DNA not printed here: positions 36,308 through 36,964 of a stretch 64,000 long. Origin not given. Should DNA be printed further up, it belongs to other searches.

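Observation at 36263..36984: Arrays C and D: inverted word/hairpin arrays bracket a low-GC four-helix-bundle gene cassette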

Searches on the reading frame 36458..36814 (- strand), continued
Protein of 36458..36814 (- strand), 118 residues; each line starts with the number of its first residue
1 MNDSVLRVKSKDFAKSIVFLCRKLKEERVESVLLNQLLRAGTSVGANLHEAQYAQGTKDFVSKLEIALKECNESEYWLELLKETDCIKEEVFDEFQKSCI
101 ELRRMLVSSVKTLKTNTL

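Call 64: search_dna_similar(query=window:36458-36814:-, collection=plasmids, mode=protein, max_evalue=1e-8, max_rows=25)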
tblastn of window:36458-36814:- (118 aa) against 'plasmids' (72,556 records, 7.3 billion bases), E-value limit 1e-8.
Records with a match: 31; places in all: 39; records where one place covers at least 80% of the query: 30.
Best place of each record, by identity: <60% 31.
By first word of the organism name: Nostoc 16; Planktothrix 3; Candidatus 2; Bernardetia 1; Treponema 1; Euhalothece 1; Dolichospermum 1; Monoglobus 1; Pseudanabaena 1; Chondrinema 1; and 3 more.
By predicted mobility (MOB-suite, as given by PLSDB): non-mobilizable 18; conjugative 8; mobilizable 5.
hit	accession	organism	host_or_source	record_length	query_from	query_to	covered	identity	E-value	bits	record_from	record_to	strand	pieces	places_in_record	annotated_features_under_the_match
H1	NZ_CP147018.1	Bernardetia sp. Wsw4-3y2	Red alga,Red algae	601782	1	114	97%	50.9%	2e-28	114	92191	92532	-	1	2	four helix bundle protein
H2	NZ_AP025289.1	Treponema saccharophilum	-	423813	4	116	96%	47.8%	2e-22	98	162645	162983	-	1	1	four helix bundle protein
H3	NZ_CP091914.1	Nostoc sp. UHCC 0870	cell culture,Brackish water, ...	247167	1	114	97%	45.7%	3e-19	88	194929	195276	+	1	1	four helix bundle protein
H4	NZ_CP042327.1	Euhalothece natronophila Z-M001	cell culture,soda lake Magadi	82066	3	116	97%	43.9%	1e-18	86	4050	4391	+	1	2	four helix bundle protein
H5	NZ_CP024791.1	Nostoc flagelliforme CCNUN1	cell culture,desert soil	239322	9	114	90%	46.7%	2e-21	94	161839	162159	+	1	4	four helix bundle protein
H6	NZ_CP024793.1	Nostoc flagelliforme CCNUN1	cell culture,desert soil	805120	9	114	90%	46.7%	2e-21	94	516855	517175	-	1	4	four helix bundle protein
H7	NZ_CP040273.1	Nostoc sp. C052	Blasia pusilla,pure culture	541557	9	114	90%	46.7%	2e-20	92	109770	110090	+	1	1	four helix bundle protein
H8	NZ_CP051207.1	Dolichospermum flos-aquae CCAP 1403/13F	cell culture,freshwater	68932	9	114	90%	46.7%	1e-19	90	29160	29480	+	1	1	four helix bundle protein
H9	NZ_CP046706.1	Nostoc sp. ATCC 53789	-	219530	9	114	90%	46.7%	3e-18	86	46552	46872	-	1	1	four helix bundle protein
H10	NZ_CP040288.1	Nostoc sp. C057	Phaeoceros,pure culture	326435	9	114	90%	46.7%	9e-18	84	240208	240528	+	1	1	four helix bundle protein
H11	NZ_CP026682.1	Nostoc sp. 'Peltigera membranacea cyanobiont' N6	Lichen thallus,Peltigera membranacea ...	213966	9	114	90%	45.8%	6e-18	85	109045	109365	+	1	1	four helix bundle protein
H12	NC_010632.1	Nostoc punctiforme PCC 73102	-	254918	9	114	90%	45.8%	1e-17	84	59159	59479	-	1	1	four helix bundle protein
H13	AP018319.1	Nostoc sp. HK-01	-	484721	9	114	90%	44.9%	7e-19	87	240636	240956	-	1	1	hypothetical protein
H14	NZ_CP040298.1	Nostoc sp. TCL26-01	Leiosporoceros dussii,pure culture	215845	9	114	90%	44.5%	8e-13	96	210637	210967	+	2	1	none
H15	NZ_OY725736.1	Monoglobus pectinilyticus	-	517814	1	114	97%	41.2%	2e-19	89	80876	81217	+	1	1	none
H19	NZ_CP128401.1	Candidatus Chlorohelix allophototropha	Single colony of Candidatus Chlorohelix ...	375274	1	114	97%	40.4%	5e-15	76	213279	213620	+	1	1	four helix bundle protein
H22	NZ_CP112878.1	Pseudanabaena galeata CCNP1313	-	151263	6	114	92%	41.3%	3e-14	74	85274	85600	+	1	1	four helix bundle protein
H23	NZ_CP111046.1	Chondrinema litorale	Seaweed,red alga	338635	1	111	94%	39.6%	6e-17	82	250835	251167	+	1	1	four helix bundle protein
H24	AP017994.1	Planktothrix agardhii NIES-204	-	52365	1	115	97%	38.3%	1e-15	78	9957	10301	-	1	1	hypothetical protein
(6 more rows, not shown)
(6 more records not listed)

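Call 65: search_dna_similar(query=window:36458-36814:-, collection=phages, mode=protein, max_evalue=1e-8, max_rows=25)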
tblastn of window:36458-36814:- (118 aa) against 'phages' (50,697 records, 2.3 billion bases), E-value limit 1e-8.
Records with a match: 2; places in all: 2; records where one place covers at least 80% of the query: 2.
Best place of each record, by identity: 60-80% 1; <60% 1.
By first word of the organism name: Bacteriophage 2.
By host as written in the record: - 2.
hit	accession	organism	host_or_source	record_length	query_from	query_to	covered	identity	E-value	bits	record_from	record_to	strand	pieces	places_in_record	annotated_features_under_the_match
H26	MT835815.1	Bacteriophage sp.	human fecal samples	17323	1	116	98%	62.9%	6e-43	154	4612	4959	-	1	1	record has no annotation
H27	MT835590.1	Bacteriophage sp.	human fecal samples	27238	10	116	91%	40.2%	5e-20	89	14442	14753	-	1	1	record has no annotation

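Call 66: get_annotated_region(hit=H26, flank=1500)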
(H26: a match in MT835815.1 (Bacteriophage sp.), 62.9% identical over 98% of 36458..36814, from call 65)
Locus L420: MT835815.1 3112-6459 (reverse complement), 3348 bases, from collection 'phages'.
description: UNVERIFIED: Bacteriophage sp. clone scaffold_749 genomic sequence.
organism: Bacteriophage sp. (NCBI taxid 38018)
taxonomy: Viruses
host: -; source: human fecal samples; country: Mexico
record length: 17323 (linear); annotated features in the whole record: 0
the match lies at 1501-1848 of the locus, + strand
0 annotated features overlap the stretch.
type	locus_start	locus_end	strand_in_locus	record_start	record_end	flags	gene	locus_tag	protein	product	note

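Call 67: get_annotated_region(hit=H2, flank=1500)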
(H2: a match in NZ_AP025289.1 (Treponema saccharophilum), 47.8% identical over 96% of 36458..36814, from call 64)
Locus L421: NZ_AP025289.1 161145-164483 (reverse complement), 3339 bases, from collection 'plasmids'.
description: Treponema saccharophilum strain JCM 32279 plasmid pTS1, complete sequence
organism: Treponema saccharophilum (NCBI taxid 165)
taxonomy: Bacteria; Spirochaetota; Spirochaetia; Spirochaetales; Treponemataceae; Treponema; Treponema saccharophilum
host: -; source: -; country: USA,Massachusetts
typing (MOB-suite, as given by PLSDB): non-mobilizable
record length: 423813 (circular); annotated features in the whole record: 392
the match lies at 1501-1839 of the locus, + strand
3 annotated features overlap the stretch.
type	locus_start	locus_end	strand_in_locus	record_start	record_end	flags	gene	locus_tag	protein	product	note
CDS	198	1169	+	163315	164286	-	-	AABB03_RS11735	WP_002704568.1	DMT family transporter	GO:0055085 - transmembrane transport [Evidence IEA]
CDS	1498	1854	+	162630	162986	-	-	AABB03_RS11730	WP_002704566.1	four helix bundle protein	-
CDS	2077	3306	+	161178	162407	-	-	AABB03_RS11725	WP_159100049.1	DUF4832 domain-containing protein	-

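Call 68: get_annotated_region(hit=H15, flank=1500)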
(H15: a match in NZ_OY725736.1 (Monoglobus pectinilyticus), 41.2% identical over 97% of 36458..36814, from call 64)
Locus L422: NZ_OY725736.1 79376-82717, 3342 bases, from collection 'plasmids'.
description: Monoglobus pectinilyticus strain Ruminococcaceae species TSDC17.2-1.2 plasmid 12, complete sequence
organism: Monoglobus pectinilyticus (NCBI taxid 1981510)
taxonomy: Bacteria; Bacillota; Clostridia; Monoglobales; Monoglobaceae; Monoglobus; Monoglobus pectinilyticus
host: -; source: -; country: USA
typing (MOB-suite, as given by PLSDB): non-mobilizable
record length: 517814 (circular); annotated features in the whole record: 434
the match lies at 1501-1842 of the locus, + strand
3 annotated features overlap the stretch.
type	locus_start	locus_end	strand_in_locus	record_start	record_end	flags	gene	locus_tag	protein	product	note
CDS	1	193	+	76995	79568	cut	-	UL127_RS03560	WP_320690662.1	type I restriction-modification system subunit M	GO:0006306 - DNA methylation [Evidence IEA]; GO:0009307 - DNA restriction-modification system [Evidence IEA]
CDS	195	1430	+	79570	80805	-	-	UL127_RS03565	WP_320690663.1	restriction endonuclease subunit S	GO:0006304 - DNA modification [Evidence IEA]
CDS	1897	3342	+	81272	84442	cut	-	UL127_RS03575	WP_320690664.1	HsdR family type I site-specific deoxyribonuclease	GO:0009307 - DNA restriction-modification system [Evidence IEA]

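Call 69: get_annotated_region(hit=H1, flank=1500)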
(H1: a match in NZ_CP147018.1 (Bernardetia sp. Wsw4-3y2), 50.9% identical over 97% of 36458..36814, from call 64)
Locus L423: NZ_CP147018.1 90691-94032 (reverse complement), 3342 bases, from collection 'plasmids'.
description: Bernardetia sp. Wsw4-3y2 plasmid plasmd1, complete sequence
organism: Bernardetia sp. Wsw4-3y2 (NCBI taxid 3127471)
taxonomy: Bacteria; Bacteroidota; Cytophagia; Cytophagales; Bernardetiaceae; Bernardetia; Bernardetia sp. Wsw4-3y2
host: -; source: Red alga,Red algae; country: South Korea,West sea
typing (MOB-suite, as given by PLSDB): non-mobilizable
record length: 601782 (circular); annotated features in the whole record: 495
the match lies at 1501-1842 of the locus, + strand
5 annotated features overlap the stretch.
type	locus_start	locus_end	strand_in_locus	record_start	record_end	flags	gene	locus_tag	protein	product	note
CDS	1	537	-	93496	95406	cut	-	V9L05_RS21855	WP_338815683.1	hypothetical protein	-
CDS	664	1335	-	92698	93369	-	-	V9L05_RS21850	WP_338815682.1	O-methyltransferase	GO:0032259 - methylation [Evidence IEA]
CDS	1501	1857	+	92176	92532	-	-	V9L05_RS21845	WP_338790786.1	four helix bundle protein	-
CDS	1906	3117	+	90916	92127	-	recF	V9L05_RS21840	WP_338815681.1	DNA replication and repair protein RecF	GO:0006310 - DNA recombination [Evidence IEA]; GO:0006281 - DNA repair [Evidence IEA]; GO:0006260 - DNA replication ...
CDS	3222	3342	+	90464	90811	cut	-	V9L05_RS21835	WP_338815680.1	hypothetical protein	-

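Call 70: get_annotated_region(hit=H5, flank=1500)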
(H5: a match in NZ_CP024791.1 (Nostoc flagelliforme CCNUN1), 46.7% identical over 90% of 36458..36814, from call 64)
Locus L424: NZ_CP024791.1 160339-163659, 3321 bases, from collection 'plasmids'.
description: Nostoc flagelliforme CCNUN1 plasmid pNFSY06, complete sequence
organism: Nostoc flagelliforme CCNUN1 (NCBI taxid 2038116)
taxonomy: Bacteria; Cyanobacteriota; Cyanophyceae; Nostocales; Nostocaceae; Nostoc; Nostoc flagelliforme; Nostoc flagelliforme CCNUN1
host: -; source: cell culture,desert soil; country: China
typing (MOB-suite, as given by PLSDB): non-mobilizable; replicon rep_cluster_1622,rep_cluster_317
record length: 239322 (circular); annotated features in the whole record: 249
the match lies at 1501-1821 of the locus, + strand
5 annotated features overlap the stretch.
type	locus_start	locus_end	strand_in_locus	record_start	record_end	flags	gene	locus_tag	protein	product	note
CDS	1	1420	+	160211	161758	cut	-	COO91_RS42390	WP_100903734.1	hypothetical protein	-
CDS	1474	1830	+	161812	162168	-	-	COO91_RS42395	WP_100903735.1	four helix bundle protein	-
CDS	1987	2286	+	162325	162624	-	-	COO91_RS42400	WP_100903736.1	hypothetical protein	-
CDS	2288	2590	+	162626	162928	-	-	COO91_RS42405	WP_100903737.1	hypothetical protein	-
CDS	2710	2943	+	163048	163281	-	-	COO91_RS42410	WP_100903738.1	hypothetical protein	-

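Call 74: get_annotated_region(hit=H3, flank=800)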
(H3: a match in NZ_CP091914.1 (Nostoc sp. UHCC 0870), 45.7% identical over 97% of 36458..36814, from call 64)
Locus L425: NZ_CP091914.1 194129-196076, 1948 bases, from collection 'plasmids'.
description: Nostoc sp. UHCC 0870 plasmid unnamed1, complete sequence
organism: Nostoc sp. UHCC 0870 (NCBI taxid 2914041)
taxonomy: Bacteria; Cyanobacteriota; Cyanophyceae; Nostocales; Nostocaceae; Nostoc; Nostoc sp. UHCC 0870
host: -; source: cell culture,Brackish water, Varlaxudden, Baltic Sea; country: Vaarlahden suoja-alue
typing (MOB-suite, as given by PLSDB): non-mobilizable; replicon rep_cluster_1678,rep_cluster_776; mating-pair formation MPF_T
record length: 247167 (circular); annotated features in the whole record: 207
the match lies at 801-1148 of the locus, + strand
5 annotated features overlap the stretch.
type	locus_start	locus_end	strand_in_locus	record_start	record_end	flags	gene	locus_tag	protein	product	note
CDS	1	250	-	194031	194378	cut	-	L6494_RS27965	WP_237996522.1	hypothetical protein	-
CDS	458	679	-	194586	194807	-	-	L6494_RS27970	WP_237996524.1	hypothetical protein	-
CDS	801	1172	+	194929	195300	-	-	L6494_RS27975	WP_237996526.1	four helix bundle protein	-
CDS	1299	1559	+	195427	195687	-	-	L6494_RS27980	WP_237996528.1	hypothetical protein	-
CDS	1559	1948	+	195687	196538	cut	-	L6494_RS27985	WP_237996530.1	hypothetical protein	-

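Call 75: get_annotated_region(hit=H4, flank=800)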
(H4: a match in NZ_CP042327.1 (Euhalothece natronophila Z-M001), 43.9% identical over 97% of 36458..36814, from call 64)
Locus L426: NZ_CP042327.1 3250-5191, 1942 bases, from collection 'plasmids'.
description: Euhalothece natronophila Z-M001 plasmid pEu1, complete sequence
organism: Euhalothece natronophila Z-M001 (NCBI taxid 522448)
taxonomy: Bacteria; Cyanobacteriota; Cyanophyceae; Chroococcales; Halothecacae; Euhalothece; Euhalothece natronophila; Euhalothece natronophila Z-M001
host: -; source: cell culture,soda lake Magadi; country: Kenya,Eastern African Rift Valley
typing (MOB-suite, as given by PLSDB): non-mobilizable
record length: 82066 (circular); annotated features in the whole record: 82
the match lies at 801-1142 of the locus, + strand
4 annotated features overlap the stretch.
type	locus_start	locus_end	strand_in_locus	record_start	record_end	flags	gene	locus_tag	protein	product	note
CDS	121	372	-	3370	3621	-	-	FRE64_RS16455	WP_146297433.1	UPF0175 family protein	-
CDS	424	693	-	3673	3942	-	-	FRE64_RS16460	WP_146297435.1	hypothetical protein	-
CDS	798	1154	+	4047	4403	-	-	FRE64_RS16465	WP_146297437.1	four helix bundle protein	-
CDS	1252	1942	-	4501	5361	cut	-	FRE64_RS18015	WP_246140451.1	hypothetical protein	-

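Call 76: get_annotated_region(hit=H19, flank=800)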
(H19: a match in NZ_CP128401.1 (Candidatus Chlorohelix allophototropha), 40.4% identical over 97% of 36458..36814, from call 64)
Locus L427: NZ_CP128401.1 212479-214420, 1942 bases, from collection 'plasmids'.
description: Candidatus Chlorohelix allophototropha isolate L227-S17 plasmid unnamed1, complete sequence
organism: Candidatus Chlorohelix allophototropha (NCBI taxid 3003348)
taxonomy: Bacteria; Chloroflexota; Chloroflexia; Candidatus Chloroheliales; Candidatus Chloroheliaceae; Candidatus Chlorohelix; Candidatus Chlorohelix allophototropha
host: -; source: Single colony of Candidatus Chlorohelix allophototropha from a non-axenic enrichment (subculture 19.9); ...; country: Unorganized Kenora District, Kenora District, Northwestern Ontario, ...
typing (MOB-suite, as given by PLSDB): non-mobilizable
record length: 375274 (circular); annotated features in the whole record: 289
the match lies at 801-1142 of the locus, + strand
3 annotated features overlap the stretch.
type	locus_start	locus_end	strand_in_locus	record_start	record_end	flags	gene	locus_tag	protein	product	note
CDS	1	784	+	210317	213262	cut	-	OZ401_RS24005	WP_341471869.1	helicase-related protein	-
CDS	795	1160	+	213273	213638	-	-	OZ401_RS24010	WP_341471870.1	four helix bundle protein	-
CDS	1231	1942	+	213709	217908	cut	-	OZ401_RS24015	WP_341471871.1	N-6 DNA methylase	GO:0006306 - DNA methylation [Evidence IEA]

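Call 77: get_annotated_region(hit=H22, flank=800)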
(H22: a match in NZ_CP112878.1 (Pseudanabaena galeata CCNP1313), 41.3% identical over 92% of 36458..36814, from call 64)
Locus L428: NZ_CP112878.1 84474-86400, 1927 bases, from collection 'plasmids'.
description: Pseudanabaena galeata CCNP1313 plasmid pPg_04, complete sequence
organism: Pseudanabaena galeata CCNP1313 (NCBI taxid 2602720)
taxonomy: Bacteria; Cyanobacteriota; Cyanophyceae; Pseudanabaenales; Pseudanabaenaceae; Pseudanabaena; Pseudanabaena galeata; Pseudanabaena galeata CCNP1313
host: -; source: -; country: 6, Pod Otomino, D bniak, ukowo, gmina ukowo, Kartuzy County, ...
typing (MOB-suite, as given by PLSDB): mobilizable; relaxase MOBP
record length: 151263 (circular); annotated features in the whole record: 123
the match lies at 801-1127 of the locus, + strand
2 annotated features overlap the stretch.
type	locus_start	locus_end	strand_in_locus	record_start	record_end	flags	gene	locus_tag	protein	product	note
CDS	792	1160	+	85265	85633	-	-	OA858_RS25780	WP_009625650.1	four helix bundle protein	-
CDS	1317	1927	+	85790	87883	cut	cas1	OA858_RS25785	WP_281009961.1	CRISPR-associated endonuclease Cas1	GO:0043571 - maintenance of CRISPR repeat elements [Evidence IEA]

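Call 78: get_annotated_region(hit=H23, flank=800)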
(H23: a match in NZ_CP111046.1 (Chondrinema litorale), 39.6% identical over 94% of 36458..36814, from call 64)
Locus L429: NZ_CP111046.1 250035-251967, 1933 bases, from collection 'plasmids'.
description: Chondrinema litorale strain WSW3-B12 plasmid unnamed4
organism: Chondrinema litorale (NCBI taxid 2994555)
taxonomy: Bacteria; Bacteroidota; Cytophagia; Cytophagales; Flammeovirgaceae; Chondrinema; Chondrinema litorale
host: -; source: Seaweed,red alga; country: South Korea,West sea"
typing (MOB-suite, as given by PLSDB): non-mobilizable
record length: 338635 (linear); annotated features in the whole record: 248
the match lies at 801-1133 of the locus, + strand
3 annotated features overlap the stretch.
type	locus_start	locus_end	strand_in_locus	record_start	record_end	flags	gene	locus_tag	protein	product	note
CDS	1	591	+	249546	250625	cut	-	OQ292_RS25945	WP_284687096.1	efflux RND transporter periplasmic adaptor subunit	GO:0006810 - transport [Evidence IEA]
CDS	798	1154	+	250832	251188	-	-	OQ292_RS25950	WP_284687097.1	four helix bundle protein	-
CDS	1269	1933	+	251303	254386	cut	-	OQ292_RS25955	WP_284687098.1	efflux RND transporter permease subunit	GO:0055085 - transmembrane transport [Evidence IEA]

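Call 79: get_annotated_region(hit=H24, flank=800)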
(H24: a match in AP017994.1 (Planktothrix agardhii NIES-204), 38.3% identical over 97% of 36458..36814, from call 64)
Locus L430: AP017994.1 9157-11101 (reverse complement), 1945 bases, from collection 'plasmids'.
description: Planktothrix agardhii NIES-204 plasmid plasmid3 DNA, complete sequence
organism: Planktothrix agardhii NIES-204 (NCBI taxid 282423)
taxonomy: Bacteria; Cyanobacteriota; Cyanophyceae; Oscillatoriales; Microcoleaceae; Planktothrix; Planktothrix agardhii; Planktothrix agardhii NIES-204
host: -; source: -; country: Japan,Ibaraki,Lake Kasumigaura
typing (MOB-suite, as given by PLSDB): non-mobilizable
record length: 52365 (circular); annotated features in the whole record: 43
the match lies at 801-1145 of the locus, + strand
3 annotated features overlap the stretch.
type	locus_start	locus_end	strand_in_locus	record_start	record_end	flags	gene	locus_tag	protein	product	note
CDS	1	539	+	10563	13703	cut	-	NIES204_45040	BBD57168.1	helicase domain protein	-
CDS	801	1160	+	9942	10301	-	-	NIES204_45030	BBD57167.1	hypothetical protein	-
CDS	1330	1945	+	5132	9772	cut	-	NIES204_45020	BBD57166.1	hypothetical protein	-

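Call 80: get_annotated_region(hit=H27, flank=800)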
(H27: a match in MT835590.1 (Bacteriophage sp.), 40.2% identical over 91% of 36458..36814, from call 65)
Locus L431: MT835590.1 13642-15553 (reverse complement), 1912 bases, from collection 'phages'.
description: UNVERIFIED: Bacteriophage sp. clone scaffold_249 genomic sequence.
organism: Bacteriophage sp. (NCBI taxid 38018)
taxonomy: Viruses
host: -; source: human fecal samples; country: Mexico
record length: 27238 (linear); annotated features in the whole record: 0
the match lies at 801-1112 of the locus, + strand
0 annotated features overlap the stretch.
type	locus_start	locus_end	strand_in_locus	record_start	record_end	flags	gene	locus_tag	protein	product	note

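Call 119: predict_structure(alignment_id=A2)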
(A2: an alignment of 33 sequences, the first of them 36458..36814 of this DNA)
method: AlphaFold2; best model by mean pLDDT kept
length: 118 residues; sequences in the alignment: 33
mean_pLDDT: 94.4   pTM: 0.86
mean pLDDT of the five models: 94.4, 94.3, 93.9, 93.6, 93.4
residues with pLDDT >= 90: 106; 70-90: 7; 50-70: 2; < 50: 3
segments of 3 or more residues with pLDDT < 50: none
pLDDT, mean of each block of 10 residues (from residue 1): 80 99 98 98 97 91 98 99 98 98 96 79
secondary structure, 60 per line:
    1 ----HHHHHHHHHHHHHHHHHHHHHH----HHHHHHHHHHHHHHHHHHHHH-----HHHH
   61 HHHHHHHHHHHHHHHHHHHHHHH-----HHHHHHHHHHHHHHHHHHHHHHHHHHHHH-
elements in order: H5-26 H31-51 H57-83 H89-117

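Call 122: fold_search(model_id=the predicted structure, library=pdb)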
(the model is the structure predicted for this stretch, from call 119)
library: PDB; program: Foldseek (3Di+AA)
matches with E <= 10: 602; with E <= 0.001: 5
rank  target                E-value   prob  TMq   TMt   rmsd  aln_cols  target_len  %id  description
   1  2rld_E                6.5e-08  1.00  0.88  0.96   0.8       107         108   47  CRYSTAL STRUCTURE OF A PROTEIN WITH UNKNOWN FUNCTION FROM S23 RIBOSOMAL PROTEIN FAMILY (BT_0352) FROM BACTEROIDES THET (released 2007-10-30)
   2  2rld_B                1.2e-07  1.00  0.89  0.94   1.8       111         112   47  CRYSTAL STRUCTURE OF A PROTEIN WITH UNKNOWN FUNCTION FROM S23 RIBOSOMAL PROTEIN FAMILY (BT_0352) FROM BACTEROIDES THET (released 2007-10-30)
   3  2rld_C                1.0e-06  1.00  0.88  0.90   0.9       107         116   47  CRYSTAL STRUCTURE OF A PROTEIN WITH UNKNOWN FUNCTION FROM S23 RIBOSOMAL PROTEIN FAMILY (BT_0352) FROM BACTEROIDES THET (released 2007-10-30)
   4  2rld_D                1.2e-06  1.00  0.86  0.94   1.1       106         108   47  CRYSTAL STRUCTURE OF A PROTEIN WITH UNKNOWN FUNCTION FROM S23 RIBOSOMAL PROTEIN FAMILY (BT_0352) FROM BACTEROIDES THET (released 2007-10-30)
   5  2rld_A                2.6e-06  1.00  0.85  0.88   1.1       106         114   45  CRYSTAL STRUCTURE OF A PROTEIN WITH UNKNOWN FUNCTION FROM S23 RIBOSOMAL PROTEIN FAMILY (BT_0352) FROM BACTEROIDES THET (released 2007-10-30)
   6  2gsc_E                1.9e-03  1.00  0.80  0.84   2.3       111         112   17  Crystal Structure of the Conserved Hypothetical Cytosolic Protein Xcc0516 from Xanthomonas campestris (released 2006-10-03)
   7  2gsc_D                2.2e-03  1.00  0.81  0.83   2.2       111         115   18  Crystal Structure of the Conserved Hypothetical Cytosolic Protein Xcc0516 from Xanthomonas campestris (released 2006-10-03)
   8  2gsc_B                2.3e-03  1.00  0.83  0.83   2.1       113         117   18  Crystal Structure of the Conserved Hypothetical Cytosolic Protein Xcc0516 from Xanthomonas campestris (released 2006-10-03)
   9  2gsc_A                2.9e-03  1.00  0.81  0.84   1.9       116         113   17  Crystal Structure of the Conserved Hypothetical Cytosolic Protein Xcc0516 from Xanthomonas campestris (released 2006-10-03)
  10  2gsc_C                2.0e-02  1.00  0.76  0.82   1.9       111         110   17  Crystal Structure of the Conserved Hypothetical Cytosolic Protein Xcc0516 from Xanthomonas campestris (released 2006-10-03)
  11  4dwl_D                6.1e-02  1.00  0.78  0.85   2.2       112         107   14  Avd molecule from Bordetella bacteriophage DGR (released 2013-02-27)
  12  8ube_D                1.7e-01  1.00  0.76  0.81   2.5       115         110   14  Diversity-generating retroelement (DGR) ribonucleoprotein reverse transcriptase - Resting State 1a (released 2024-10-23)
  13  4dwl_B                1.8e-01  1.00  0.70  0.74   2.9       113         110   14  Avd molecule from Bordetella bacteriophage DGR (released 2013-02-27)
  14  4dwl_E                2.6e-01  1.00  0.75  0.81   2.5       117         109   14  Avd molecule from Bordetella bacteriophage DGR (released 2013-02-27)
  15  5z1n                  2.6e-01  0.98  0.57  0.44   4.4       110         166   17  Crystal structure of C terminal region of G-protein interacting protein 1 (Gip1) from Dictyostelium discoideum (released 2018-10-17)
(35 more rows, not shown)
